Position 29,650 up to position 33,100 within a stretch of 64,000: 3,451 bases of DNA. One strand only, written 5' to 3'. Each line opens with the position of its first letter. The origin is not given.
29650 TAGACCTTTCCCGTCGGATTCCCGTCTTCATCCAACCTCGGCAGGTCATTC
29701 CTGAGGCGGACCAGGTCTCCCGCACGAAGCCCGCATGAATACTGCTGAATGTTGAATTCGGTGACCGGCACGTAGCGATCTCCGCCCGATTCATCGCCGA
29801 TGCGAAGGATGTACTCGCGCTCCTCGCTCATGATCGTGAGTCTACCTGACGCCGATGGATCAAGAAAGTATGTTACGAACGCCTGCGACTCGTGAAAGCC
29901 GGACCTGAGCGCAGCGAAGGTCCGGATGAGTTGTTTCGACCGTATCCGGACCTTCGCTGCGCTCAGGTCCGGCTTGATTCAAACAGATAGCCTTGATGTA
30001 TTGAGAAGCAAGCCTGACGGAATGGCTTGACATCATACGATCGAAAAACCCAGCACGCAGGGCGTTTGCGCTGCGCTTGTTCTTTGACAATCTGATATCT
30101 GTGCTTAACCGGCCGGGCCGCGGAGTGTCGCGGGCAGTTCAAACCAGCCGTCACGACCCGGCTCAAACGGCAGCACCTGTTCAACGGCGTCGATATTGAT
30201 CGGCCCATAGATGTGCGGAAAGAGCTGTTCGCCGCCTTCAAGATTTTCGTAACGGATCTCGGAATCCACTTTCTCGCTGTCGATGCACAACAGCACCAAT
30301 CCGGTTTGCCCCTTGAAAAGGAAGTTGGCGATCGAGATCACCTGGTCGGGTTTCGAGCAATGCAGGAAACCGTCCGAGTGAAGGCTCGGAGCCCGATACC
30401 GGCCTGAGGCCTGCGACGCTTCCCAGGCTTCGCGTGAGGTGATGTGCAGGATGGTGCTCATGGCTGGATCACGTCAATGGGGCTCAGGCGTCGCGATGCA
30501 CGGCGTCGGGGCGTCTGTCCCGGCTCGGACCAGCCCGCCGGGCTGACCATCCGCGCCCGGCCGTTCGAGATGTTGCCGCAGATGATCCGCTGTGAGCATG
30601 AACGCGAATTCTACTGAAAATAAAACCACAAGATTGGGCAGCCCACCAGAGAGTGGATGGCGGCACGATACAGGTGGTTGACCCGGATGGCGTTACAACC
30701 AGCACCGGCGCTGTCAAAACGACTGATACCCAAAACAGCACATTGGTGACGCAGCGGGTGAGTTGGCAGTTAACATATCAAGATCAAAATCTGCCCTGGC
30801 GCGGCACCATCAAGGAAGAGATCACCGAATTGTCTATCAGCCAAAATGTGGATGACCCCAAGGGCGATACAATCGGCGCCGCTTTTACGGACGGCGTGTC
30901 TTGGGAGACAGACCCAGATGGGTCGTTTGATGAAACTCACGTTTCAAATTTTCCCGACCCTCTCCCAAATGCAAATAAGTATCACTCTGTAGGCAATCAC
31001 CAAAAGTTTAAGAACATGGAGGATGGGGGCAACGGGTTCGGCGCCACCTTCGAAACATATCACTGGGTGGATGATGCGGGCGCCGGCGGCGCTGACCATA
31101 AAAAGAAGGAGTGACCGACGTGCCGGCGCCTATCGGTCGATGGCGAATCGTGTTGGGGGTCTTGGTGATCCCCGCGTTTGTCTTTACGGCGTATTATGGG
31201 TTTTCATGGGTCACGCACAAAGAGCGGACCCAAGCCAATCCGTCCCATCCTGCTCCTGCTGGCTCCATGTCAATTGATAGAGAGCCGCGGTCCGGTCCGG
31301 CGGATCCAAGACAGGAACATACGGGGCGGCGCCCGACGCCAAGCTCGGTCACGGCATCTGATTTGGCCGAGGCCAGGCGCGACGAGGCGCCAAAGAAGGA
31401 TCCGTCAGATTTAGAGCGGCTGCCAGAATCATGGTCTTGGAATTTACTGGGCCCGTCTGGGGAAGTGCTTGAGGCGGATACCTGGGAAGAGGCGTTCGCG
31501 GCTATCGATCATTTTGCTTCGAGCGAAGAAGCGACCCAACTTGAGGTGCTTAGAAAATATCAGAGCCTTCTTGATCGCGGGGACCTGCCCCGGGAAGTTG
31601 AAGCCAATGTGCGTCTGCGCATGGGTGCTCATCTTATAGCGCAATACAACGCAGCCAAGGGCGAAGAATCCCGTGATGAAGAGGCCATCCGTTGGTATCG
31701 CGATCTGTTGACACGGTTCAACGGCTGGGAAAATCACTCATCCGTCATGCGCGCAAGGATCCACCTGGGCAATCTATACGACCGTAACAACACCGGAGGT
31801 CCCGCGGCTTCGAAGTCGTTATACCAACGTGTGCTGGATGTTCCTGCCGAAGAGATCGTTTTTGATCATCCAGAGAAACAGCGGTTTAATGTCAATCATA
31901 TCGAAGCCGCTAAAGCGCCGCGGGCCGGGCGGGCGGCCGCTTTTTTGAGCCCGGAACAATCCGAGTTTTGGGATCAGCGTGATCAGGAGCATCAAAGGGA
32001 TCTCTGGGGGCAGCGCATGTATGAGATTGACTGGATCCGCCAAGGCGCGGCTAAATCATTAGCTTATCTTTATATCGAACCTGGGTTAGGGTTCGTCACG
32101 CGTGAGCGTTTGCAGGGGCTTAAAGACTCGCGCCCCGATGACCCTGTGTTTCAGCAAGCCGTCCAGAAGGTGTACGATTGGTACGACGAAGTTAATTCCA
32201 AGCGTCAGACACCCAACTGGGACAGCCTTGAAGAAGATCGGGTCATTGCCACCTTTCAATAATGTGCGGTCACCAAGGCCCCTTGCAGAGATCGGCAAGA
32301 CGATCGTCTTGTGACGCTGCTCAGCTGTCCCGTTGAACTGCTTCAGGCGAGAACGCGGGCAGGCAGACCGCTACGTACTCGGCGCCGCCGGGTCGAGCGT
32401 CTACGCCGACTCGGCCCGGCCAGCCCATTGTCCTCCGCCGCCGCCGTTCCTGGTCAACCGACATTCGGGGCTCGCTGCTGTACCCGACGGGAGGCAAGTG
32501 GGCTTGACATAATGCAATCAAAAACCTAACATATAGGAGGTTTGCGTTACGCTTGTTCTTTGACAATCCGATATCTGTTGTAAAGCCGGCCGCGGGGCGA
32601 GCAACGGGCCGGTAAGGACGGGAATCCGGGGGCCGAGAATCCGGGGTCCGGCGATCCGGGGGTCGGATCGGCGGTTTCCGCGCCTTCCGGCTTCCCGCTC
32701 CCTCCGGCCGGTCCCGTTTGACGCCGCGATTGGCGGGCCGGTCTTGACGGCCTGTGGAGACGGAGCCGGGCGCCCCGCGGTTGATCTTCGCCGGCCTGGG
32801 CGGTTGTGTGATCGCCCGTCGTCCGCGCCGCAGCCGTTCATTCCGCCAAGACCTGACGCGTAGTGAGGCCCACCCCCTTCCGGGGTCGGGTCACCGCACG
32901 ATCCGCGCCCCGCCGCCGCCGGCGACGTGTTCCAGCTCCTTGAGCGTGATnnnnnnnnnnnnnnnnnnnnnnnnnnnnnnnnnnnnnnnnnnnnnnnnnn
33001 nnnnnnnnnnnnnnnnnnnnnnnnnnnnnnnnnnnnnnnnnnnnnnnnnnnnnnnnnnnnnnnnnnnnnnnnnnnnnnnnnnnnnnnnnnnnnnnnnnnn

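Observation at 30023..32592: A 2.4-kb low-GC segment bracketed by about 90-bp direct repeats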

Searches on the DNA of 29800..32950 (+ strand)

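Call 11: search_rna_families(source=window, start=29800, end=32950, threshold=evalue, max_evalue=10)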
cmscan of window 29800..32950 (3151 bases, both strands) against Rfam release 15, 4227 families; matches with E-value up to 10: 6.
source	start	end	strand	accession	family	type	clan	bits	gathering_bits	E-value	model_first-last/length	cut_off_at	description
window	29906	29968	+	RF03595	mir-3569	Gene; miRNA;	-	23.7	50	0.15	1-58/58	no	mir-3569 microRNA precursor family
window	29894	29975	+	RF03314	mir-1908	Gene; miRNA;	-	23.6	82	2.2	1-73/73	no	mir-1908 microRNA precursor family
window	29898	29970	-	RF03595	mir-3569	Gene; miRNA;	-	23.5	50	0.17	1-58/58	no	mir-3569 microRNA precursor family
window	30918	30962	+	RF00358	snoZ101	Gene; snRNA; snoRNA; CD-box;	CL00057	21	44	2.1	1-96/96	no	Small nucleolar RNA Z101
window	30631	30732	-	RF02501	Atu_C7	Gene; sRNA;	-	14.1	45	3.3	1-157/157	no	Rhizobiales sRNA Atu_C7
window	32698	32758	+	RF03163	c4-a1b1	Gene; antisense;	CL00128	13.2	46.7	7.8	1-53/53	no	a1, b1 targets of C4 antisense RNA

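Call 48: search_dna_similar(query=window:29990-32620:+, collection=plasmids, mode=distant, max_rows=10)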
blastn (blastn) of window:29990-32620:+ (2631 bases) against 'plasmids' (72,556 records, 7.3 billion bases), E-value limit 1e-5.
No match.

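Call 49: search_dna_similar(query=window:29990-32620:+, collection=phages, mode=distant, max_rows=10)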
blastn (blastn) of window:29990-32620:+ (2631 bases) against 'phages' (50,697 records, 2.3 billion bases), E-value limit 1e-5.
No match.

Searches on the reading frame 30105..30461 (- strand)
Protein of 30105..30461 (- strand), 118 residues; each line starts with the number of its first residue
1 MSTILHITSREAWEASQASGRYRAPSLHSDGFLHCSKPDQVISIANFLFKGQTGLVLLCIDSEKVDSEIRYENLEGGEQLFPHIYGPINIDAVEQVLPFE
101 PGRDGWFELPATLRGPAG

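Call 12: search_protein_families(library=pfam, proteins=[window:30105-30461:-], max_evalue=0.01)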
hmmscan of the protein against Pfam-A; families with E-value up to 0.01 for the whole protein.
window:30105-30461:- (118 aa): 1 family
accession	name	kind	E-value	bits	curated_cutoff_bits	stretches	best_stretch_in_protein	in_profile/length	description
PF06108.18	DUF952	-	3.1e-31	107.6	23.7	1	7-96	1-90/90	Protein of unknown function (DUF952)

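Call 33: find_homologous_proteins(query=window:30105-30461:-, max_evalue=1e-10)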
Query window:30105-30461:- (118 aa): 587 proteins with E <= 1e-10 among 587 candidates; the best 120 are listed.
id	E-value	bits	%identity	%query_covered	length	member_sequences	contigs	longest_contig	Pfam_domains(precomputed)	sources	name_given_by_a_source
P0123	1.5e-74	265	100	100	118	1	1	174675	PF06108.19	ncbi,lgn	-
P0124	7.1e-46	173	66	97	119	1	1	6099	PF06108.19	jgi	jgi:uncharacterized protein (DUF952 family)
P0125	1.6e-45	172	68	96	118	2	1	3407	PF06108.19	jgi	jgi:uncharacterized protein (DUF952 family)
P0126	2.6e-45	171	68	96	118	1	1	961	PF06108.19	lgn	-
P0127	4.8e-45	170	66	96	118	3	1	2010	PF06108.19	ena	-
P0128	2.4e-43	165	65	96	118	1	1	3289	PF06108.19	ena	-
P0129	3.8e-43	164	66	96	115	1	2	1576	PF06108.19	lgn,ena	-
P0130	6.5e-43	163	62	99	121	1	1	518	PF06108.19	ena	-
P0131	9.0e-43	163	66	97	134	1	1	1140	PF06108.19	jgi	jgi:uncharacterized protein (DUF952 family)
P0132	1.4e-41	159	62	97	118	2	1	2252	PF06108.19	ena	-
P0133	2.8e-41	158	62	100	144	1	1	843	PF06108.19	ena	-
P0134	3.2e-41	158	61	97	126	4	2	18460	PF06108.19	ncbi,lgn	-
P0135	9.7e-41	156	61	98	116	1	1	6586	PF06108.19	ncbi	-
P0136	6.4e-40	154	61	96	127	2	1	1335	PF06108.19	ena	-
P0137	8.0e-40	153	64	93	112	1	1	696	PF06108.19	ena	-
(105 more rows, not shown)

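Call 34: search_protein_families(library=phrogs, proteins=[window:30105-30461:-], max_evalue=0.1)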
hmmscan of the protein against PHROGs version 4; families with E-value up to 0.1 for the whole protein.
window:30105-30461:- (118 aa): 0 families

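Call 35: search_protein_families(library=ncbifam, proteins=[window:30105-30461:-], max_evalue=0.1)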
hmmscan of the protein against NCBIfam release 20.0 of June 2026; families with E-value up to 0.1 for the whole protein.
window:30105-30461:- (118 aa): 0 families

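Call 41: find_encoding_contigs(protein=P0123, flank=10000, max_places=10)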
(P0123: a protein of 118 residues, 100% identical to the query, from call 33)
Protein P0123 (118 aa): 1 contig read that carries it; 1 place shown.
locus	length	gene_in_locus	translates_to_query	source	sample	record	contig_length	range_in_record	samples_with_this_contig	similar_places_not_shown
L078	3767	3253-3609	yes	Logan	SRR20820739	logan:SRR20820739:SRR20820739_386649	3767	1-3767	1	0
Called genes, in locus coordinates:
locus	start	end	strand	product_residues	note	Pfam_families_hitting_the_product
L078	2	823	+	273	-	?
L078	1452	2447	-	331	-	-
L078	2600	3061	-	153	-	-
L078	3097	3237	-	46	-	-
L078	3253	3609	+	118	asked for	PF06108:DUF952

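Call 73: search_protein_families(library=padloc, proteins=[window:30105-30461:-], max_evalue=0.01)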
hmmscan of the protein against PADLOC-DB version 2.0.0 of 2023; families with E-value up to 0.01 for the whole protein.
window:30105-30461:- (118 aa): 0 families

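Call 94: list_cluster_members(proteins=[P0123, P0001, P0122, P0243])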
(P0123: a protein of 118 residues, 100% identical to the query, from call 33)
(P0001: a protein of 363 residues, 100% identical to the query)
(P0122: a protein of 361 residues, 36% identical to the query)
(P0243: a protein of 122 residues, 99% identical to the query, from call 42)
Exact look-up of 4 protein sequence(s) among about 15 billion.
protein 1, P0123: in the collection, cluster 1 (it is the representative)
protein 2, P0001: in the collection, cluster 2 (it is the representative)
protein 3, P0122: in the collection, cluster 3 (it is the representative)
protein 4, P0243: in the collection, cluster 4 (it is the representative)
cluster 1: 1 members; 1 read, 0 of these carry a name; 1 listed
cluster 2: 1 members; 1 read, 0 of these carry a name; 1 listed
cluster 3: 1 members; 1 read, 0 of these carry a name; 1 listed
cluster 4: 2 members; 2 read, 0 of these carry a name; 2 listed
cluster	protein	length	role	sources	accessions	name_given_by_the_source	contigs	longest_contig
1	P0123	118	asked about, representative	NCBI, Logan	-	-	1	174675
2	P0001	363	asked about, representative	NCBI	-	-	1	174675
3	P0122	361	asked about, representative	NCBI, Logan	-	-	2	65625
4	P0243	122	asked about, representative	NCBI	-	-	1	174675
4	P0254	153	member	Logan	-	-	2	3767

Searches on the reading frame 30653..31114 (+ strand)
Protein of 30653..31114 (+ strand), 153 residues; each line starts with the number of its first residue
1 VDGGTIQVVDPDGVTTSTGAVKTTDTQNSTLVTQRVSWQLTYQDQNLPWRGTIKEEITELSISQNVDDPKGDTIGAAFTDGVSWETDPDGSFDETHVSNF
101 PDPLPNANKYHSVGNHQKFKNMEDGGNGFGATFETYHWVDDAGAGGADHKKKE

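Call 12: search_protein_families(library=pfam, proteins=[window:30653-31114:+], max_evalue=0.01)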
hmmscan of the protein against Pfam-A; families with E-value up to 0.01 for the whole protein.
window:30653-31114:+ (153 aa): 0 families

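Call 34: search_protein_families(library=phrogs, proteins=[window:30653-31114:+], max_evalue=0.1)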
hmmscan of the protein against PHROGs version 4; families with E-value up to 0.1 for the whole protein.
window:30653-31114:+ (153 aa): 0 families

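Call 35: search_protein_families(library=ncbifam, proteins=[window:30653-31114:+], max_evalue=0.1)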
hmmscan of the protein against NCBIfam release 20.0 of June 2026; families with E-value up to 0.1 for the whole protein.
window:30653-31114:+ (153 aa): 0 families

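Call 42: search_protein_representatives(protein=window:30653-31114:+)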
Query: 153 residues. Proteins with E-value up to 0.001 (for the whole library): 11; up to 1e-10: 5; up to 1e-30: 1. The best 11 are listed.
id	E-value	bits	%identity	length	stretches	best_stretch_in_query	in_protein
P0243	3.5e-79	280.6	99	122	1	32-153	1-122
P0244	2.5e-25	105.6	42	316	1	6-144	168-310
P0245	4.3e-20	88.6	40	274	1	6-142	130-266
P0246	5.2e-17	78.5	37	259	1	4-142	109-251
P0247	1.4e-12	64.1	32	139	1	36-148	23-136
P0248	1.7e-10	57.4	36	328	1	2-148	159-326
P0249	3.5e-07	46.6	36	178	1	34-141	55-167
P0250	1.9e-06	44.2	30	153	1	7-141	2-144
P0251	6.0e-04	36.1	-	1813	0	-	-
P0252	6.2e-04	36.0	35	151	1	34-142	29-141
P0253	9.5e-04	35.4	32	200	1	7-121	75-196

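Call 43: search_protein_families(library=pfam, proteins=[P0244, P0245, P0246, P0247, P0248, P0249, P0250, P0252, P0253], max_evalue=0.01)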
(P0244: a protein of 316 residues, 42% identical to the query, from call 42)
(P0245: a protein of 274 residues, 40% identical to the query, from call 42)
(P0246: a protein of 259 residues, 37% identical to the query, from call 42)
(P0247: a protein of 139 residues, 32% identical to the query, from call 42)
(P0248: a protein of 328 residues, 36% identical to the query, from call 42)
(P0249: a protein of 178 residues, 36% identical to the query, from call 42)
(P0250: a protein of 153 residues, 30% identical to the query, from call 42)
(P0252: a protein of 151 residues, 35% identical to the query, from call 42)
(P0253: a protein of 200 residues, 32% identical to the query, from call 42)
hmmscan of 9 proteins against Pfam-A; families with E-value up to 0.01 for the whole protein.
P0244 (316 aa): 0 families

P0245 (274 aa): 0 families

P0246 (259 aa): 0 families

P0247 (139 aa): 0 families

P0248 (328 aa): 0 families

P0249 (178 aa): 0 families

P0250 (153 aa): 0 families

P0252 (151 aa): 0 families

P0253 (200 aa): 0 families

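Call 51: find_encoding_contigs(protein=P0244, flank=6000, max_places=3)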
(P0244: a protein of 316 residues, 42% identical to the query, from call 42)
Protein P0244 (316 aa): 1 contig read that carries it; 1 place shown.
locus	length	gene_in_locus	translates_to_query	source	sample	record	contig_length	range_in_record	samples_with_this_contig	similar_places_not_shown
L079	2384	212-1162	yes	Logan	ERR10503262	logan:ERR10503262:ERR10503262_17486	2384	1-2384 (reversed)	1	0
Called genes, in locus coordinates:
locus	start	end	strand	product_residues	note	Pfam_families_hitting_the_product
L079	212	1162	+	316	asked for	-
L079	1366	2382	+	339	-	?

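Call 67: predict_structure(alignment_id=A2)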
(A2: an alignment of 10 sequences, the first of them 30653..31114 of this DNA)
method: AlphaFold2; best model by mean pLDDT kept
length: 153 residues; sequences in the alignment: 10
mean_pLDDT: 79.4   pTM: 0.69
mean pLDDT of the five models: 79.4, 76.3, 75.6, 72.1, 61.3
residues with pLDDT >= 90: 61; 70-90: 63; 50-70: 4; < 50: 25
segments of 3 or more residues with pLDDT < 50: 1-11, 13-26
pLDDT, mean of each block of 10 residues (from residue 1): 35 41 53 87 75 92 94 88 88 89 93 93 78 93 92 82
secondary structure, 60 per line:
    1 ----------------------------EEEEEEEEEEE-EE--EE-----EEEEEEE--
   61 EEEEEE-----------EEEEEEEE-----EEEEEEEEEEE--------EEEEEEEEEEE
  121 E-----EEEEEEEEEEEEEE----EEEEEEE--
elements in order: E29-39 E52-58 E61-66 E78-85 E91-101 E110-121 E127-140 E145-151

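Call 71: fold_search(model_id=the predicted structure, library=pdb)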
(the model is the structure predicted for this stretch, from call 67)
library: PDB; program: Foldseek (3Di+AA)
matches with E <= 10: 245; with E <= 0.001: 0
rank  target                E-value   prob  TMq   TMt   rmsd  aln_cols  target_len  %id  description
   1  9fnp_A                1.7e-01  0.06  0.15  0.07  34.2       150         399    9  Aerolysin mutant K238A in styrene-maleic acid lipid particles (released 2025-02-12)
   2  8d74_B                1.8e-01  0.35  0.28  0.14   9.2       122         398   14  Cryo-EM structure of human CNTF signaling complex: model containing the interaction core region (released 2023-03-29)
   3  4znq_A                2.0e-01  0.08  0.17  0.10  25.5       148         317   11  Crystal structure of Dln1 complexed with Man(alpha1-2)Man (released 2016-01-20)
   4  9ign_H                2.1e-01  0.05  0.14  0.06  36.0       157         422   10  Aerolysin E254A/E258A in styrene-maleic acid lipid particles (released 2025-11-26)
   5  7nit_F                2.2e-01  0.80  0.36  0.06   5.3       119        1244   20  X-ray structure of a multidomain BbgIII from Bifidobacterium bifidum (released 2021-12-22)
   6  9fml_A                2.5e-01  0.06  0.15  0.07  35.3       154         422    9  Aerolysin heptamer in membrane inserted form reconstituted in amphipoles. (released 2025-02-12)
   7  7kra_G                2.6e-01  0.77  0.37  0.37   6.0       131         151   10  Cryo-EM structure of Saccharomyces cerevisiae ER membrane protein complex bound to Fab-DH4 in lipid nanodiscs (released 2020-12-02)
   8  5uj6_B                2.6e-01  0.72  0.36  0.09   5.4       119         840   10  Crystal Structure of Bacteroides Uniformis beta-glucuronidase (released 2017-06-28)
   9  9fnq_A                2.6e-01  0.04  0.14  0.07  36.0       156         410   10  Aerolysin double mutant K238A/K244A in styrene-maleic acid lipid particles (released 2025-02-12)
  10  7nit_A                2.9e-01  0.75  0.36  0.06   5.3       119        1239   20  X-ray structure of a multidomain BbgIII from Bifidobacterium bifidum (released 2021-12-22)
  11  7nit_C                2.9e-01  0.72  0.36  0.06   5.3       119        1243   20  X-ray structure of a multidomain BbgIII from Bifidobacterium bifidum (released 2021-12-22)
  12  3q48_A                2.9e-01  0.12  0.23  0.19  18.1       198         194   11  Crystal structure of Pseudomonas aeruginosa CupB2 chaperone (released 2011-02-09)
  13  9gxj_A                2.9e-01  0.04  0.15  0.07  34.2       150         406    9  Aerolysin E254A/E258A in styrene-maleic acid lipid particles (released 2025-10-08)
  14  7nit_D                3.1e-01  0.72  0.36  0.06   5.3       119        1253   20  X-ray structure of a multidomain BbgIII from Bifidobacterium bifidum (released 2021-12-22)
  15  4pkm                  3.4e-01  0.04  0.13  0.08  19.6       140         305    6  Crystal Structure of Bacillus thuringiensis Cry51Aa1 Protoxin at 1.65 Angstroms Resolution (released 2015-06-03)
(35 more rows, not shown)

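Call 73: search_protein_families(library=padloc, proteins=[window:30653-31114:+], max_evalue=0.01)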
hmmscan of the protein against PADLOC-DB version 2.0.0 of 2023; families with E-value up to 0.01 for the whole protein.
window:30653-31114:+ (153 aa): 0 families
